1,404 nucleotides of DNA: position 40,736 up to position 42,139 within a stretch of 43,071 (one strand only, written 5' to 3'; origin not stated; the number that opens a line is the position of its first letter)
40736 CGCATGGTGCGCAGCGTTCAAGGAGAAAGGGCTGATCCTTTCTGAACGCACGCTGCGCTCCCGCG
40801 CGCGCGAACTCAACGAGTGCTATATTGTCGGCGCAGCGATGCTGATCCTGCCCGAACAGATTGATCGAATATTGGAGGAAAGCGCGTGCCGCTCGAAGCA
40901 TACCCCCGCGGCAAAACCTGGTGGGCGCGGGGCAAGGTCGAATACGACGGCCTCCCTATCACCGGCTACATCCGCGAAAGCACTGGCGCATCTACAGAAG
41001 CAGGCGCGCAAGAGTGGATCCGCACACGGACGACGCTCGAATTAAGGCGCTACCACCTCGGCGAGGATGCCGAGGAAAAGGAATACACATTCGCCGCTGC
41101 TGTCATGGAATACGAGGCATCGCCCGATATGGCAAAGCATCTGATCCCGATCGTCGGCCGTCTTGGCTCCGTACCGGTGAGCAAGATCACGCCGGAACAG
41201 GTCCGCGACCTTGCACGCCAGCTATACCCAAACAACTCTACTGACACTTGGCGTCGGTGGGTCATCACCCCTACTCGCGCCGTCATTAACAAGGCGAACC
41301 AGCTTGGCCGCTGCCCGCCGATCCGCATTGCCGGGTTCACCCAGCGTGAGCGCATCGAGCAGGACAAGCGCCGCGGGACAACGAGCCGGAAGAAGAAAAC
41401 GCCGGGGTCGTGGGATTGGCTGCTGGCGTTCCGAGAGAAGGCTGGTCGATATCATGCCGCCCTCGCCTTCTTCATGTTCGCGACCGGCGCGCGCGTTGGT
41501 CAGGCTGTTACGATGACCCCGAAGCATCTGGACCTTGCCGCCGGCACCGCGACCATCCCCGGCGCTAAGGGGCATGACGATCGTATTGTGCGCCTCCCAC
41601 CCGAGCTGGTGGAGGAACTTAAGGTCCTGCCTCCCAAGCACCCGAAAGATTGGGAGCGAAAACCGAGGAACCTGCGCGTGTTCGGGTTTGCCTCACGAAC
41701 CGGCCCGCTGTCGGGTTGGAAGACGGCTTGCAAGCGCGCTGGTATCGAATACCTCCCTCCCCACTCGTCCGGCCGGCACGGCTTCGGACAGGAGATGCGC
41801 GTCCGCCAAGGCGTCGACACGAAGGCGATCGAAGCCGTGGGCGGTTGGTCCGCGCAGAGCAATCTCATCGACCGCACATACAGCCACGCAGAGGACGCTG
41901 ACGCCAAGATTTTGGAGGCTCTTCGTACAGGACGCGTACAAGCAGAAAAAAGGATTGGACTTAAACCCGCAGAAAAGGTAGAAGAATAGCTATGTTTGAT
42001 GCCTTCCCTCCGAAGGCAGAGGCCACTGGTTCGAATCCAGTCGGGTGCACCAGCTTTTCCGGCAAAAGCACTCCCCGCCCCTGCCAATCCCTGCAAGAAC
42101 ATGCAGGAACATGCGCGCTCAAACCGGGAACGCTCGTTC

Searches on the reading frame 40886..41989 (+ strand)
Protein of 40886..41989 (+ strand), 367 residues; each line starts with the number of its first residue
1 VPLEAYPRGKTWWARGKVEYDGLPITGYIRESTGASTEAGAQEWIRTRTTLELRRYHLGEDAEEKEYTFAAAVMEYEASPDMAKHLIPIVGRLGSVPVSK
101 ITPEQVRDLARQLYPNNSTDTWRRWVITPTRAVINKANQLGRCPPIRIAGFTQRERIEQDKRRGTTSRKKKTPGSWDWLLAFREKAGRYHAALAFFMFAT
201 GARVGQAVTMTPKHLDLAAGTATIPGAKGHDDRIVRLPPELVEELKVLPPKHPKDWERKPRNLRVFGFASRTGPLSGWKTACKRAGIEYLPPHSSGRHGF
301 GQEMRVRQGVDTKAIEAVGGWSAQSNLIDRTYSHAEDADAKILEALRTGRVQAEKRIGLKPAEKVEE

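Call 37: search_protein_families(library=pfam, proteins=[window:40886-41989:+], max_evalue=0.01)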
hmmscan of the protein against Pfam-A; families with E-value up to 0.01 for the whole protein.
window:40886-41989:+ (367 aa): 1 family
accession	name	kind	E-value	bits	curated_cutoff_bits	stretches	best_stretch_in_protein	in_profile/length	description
PF00589.27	Phage_integrase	-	8.7e-14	52.1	27.1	1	183-337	15-170/172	Phage integrase family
